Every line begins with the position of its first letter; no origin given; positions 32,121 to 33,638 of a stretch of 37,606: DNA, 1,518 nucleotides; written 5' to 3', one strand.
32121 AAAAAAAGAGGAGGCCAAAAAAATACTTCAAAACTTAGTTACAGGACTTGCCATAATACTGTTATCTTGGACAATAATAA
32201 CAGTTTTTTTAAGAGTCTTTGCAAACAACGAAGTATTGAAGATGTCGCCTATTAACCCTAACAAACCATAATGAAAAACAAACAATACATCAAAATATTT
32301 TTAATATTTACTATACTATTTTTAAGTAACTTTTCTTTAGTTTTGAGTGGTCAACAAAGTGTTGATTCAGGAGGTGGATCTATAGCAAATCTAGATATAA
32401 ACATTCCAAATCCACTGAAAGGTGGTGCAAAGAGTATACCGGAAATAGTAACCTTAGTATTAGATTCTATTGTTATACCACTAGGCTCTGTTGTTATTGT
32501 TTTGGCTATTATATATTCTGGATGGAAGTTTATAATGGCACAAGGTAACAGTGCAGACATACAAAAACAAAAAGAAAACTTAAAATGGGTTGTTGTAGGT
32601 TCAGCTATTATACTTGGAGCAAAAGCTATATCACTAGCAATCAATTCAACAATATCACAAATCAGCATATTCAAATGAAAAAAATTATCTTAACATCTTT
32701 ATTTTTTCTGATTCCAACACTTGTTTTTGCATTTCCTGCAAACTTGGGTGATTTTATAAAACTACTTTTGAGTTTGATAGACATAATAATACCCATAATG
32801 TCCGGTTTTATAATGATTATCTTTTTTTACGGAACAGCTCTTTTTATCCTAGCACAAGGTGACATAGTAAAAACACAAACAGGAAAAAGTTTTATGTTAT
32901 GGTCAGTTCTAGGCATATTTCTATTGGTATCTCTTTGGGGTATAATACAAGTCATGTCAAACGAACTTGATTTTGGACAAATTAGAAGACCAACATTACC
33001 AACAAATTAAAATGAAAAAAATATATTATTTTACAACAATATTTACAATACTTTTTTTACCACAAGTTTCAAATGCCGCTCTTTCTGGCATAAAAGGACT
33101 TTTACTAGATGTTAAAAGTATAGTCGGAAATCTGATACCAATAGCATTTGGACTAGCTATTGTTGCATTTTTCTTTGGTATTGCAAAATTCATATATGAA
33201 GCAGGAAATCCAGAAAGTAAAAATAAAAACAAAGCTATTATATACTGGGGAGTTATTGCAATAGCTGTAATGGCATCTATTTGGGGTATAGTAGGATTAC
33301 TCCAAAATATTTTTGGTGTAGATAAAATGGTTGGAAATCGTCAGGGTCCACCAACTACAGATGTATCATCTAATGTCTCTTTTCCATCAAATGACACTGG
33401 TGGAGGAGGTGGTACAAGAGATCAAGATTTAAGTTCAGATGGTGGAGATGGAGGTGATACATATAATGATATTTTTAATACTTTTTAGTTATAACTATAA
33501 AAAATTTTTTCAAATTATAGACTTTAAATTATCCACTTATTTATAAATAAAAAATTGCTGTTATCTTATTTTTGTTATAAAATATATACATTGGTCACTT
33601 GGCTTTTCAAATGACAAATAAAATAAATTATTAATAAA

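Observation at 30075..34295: Tandem array of six paralogous small two-helix secreted proteins (VirB2/TrbC-pilin-like), co-operonic with a MalE-like binding protein and a SAM-methyltransferase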

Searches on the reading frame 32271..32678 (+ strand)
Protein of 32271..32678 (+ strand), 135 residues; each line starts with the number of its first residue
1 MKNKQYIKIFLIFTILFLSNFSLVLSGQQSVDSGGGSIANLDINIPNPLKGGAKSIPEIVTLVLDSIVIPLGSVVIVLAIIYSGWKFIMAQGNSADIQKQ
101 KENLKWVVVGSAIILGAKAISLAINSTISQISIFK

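Call 3: search_protein_families(library=pfam, max_evalue=1, proteins=[window:32271-32675:+])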
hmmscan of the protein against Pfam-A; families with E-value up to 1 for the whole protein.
seq(135 aa): 2 families
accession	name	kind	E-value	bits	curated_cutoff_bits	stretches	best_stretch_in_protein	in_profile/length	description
PF04956.18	TrbC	-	2.4e-06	28.1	27.9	1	56-121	37-95/98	TrbC/VIRB2 pilin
PF18895.5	T4SS_pilin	-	1.4e-05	25.5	26.6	1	67-121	15-68/71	Type IV secretion system pilin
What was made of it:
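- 32271..32678 (+): Pilin paralog P2 (135 aa), the most TrbC/VirB2-like. It has a conserved NPLK motif before helix 1. PF04956 TrbC at 28.1 bits (cut-off 27.9) and PF18895 at 25.5 bits (call 3).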

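Call 39: search_solved_structures(query=window:32271-32675:+, max_evalue=10, show_alignments=2)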
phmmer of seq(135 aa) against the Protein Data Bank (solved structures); distinct sequences matched with E-value up to 10: 5.
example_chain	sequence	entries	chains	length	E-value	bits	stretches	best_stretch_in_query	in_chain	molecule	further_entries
2ctj_A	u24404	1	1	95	0.99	12.4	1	30-105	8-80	Vigilin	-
5y51_A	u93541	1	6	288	1.2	12.2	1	42-72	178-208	Pyrethroid hydrolase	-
5y57_A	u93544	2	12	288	1.2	12.1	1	42-72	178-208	Pyrethroid hydrolase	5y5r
5y5v_A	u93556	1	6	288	1.2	12.1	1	42-72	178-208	Pyrethroid hydrolase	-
2eel_A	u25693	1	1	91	1.3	12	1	53-110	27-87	Cell death activator CIDE-A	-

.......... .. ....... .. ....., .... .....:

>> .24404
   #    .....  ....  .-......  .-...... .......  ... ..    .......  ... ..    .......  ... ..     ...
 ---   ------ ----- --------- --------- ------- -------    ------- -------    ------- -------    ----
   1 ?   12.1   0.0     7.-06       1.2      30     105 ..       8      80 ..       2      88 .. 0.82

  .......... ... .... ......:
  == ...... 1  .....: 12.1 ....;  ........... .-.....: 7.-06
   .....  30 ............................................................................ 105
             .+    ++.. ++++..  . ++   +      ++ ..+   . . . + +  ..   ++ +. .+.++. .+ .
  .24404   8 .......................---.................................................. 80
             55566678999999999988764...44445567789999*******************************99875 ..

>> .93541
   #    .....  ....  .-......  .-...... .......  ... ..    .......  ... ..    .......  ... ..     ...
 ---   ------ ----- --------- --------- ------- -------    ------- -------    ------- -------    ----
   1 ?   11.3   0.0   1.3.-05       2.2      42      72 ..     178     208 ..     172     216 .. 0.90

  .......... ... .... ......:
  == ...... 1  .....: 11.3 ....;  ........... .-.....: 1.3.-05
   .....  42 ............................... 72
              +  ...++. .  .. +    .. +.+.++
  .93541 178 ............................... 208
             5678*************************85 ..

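Call 50: search_protein_families(library=ncbifam, max_evalue=0.01, proteins=[window:32271-32678:+])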
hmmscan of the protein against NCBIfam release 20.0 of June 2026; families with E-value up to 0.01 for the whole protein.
window:32271-32678:+ (135 aa): 1 family
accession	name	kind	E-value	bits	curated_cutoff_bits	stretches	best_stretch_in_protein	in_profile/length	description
NF045849.1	ICE_MMCAP2_0565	equivalog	5.1e-06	26.1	40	1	66-128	18-80/80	Mbov_0395 family pilin-like conjugal transfer protein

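Call 85: search_protein_families(library=phrogs, max_evalue=0.01, proteins=[window:32271-32678:+])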
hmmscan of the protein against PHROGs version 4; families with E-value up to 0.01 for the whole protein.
window:32271-32678:+ (135 aa): 0 families

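Call 88: find_homologous_proteins(query=window:32271-32675:+, max_evalue=0.001)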
Query seq(135 aa) (135 aa): 1 proteins with E <= 0.001 among 47 candidates.
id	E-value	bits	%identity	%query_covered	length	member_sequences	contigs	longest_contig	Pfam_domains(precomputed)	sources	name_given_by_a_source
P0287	4.3e-75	267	100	100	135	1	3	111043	PF18895.6,PF04956.19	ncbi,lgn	-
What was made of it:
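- Tried and rejected: A single-sequence homolog search with P2 found only itself (call 88).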

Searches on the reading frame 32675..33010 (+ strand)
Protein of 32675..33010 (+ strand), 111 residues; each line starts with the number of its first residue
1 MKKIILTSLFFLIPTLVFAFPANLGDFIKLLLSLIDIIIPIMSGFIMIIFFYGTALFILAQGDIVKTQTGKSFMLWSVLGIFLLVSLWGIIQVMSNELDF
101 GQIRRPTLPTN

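Call 3: search_protein_families(library=pfam, max_evalue=1, proteins=[window:32675-33007:+])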
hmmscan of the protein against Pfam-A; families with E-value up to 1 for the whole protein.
seq(111 aa): 1 family
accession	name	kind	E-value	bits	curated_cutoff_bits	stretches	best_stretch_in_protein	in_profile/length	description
PF18895.5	T4SS_pilin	-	0.011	16.3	26.6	1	31-93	9-70/71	Type IV secretion system pilin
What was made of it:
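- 32675..33010 (+): Pilin paralog P3 (111 aa from ATG 32675). It shares an ATGA overlap with P2. PF18895 at 16.3 bits, E 0.011 (call 3).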

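Call 50: search_protein_families(library=ncbifam, max_evalue=0.01, proteins=[window:32675-33010:+])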
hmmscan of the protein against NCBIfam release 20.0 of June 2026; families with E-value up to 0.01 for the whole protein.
window:32675-33010:+ (111 aa): 0 families

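Call 85: search_protein_families(library=phrogs, max_evalue=0.01, proteins=[window:32675-33010:+])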
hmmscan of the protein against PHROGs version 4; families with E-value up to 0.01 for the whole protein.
window:32675-33010:+ (111 aa): 0 families

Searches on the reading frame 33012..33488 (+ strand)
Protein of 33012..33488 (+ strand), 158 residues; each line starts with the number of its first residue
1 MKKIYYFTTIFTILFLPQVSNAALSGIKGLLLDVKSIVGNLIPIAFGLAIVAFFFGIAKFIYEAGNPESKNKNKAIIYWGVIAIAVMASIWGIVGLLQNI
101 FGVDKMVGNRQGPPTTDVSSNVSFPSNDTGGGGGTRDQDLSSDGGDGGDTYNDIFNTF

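Call 3: search_protein_families(library=pfam, max_evalue=1, proteins=[window:33012-33485:+])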
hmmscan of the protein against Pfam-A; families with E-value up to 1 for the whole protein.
seq(158 aa): 4 families
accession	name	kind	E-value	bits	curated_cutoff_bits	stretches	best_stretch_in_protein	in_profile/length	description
PF18895.5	T4SS_pilin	-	2e-06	28.2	26.6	1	27-97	5-71/71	Type IV secretion system pilin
PF05251.17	Ost5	-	0.056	14.1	27.4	1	41-92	12-58/73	Oligosaccharyltransferase subunit 5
PF09773.14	Meckelin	-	0.4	9.1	25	1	44-101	517-579/825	Meckelin (Transmembrane protein 67)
PF00335.26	Tetraspanin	-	0.41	10.7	32.1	1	39-97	8-66/225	Tetraspanin family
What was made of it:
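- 33012..33488 (+): Pilin paralog P4 (158 aa from ATG 33012) with a Gly/Asp-rich C-terminal tail. PF18895 at 28.2 bits, above the cut-off of 26.6 (call 3).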

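Call 50: search_protein_families(library=ncbifam, max_evalue=0.01, proteins=[window:33012-33488:+])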
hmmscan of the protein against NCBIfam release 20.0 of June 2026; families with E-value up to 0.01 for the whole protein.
window:33012-33488:+ (158 aa): 1 family
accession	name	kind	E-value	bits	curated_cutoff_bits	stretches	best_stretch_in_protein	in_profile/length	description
NF045849.1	ICE_MMCAP2_0565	equivalog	3.4e-05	23.4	40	1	36-98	15-77/80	Mbov_0395 family pilin-like conjugal transfer protein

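Call 85: search_protein_families(library=phrogs, max_evalue=0.01, proteins=[window:33012-33488:+])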
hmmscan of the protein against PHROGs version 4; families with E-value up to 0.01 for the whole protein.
window:33012-33488:+ (158 aa): 0 families
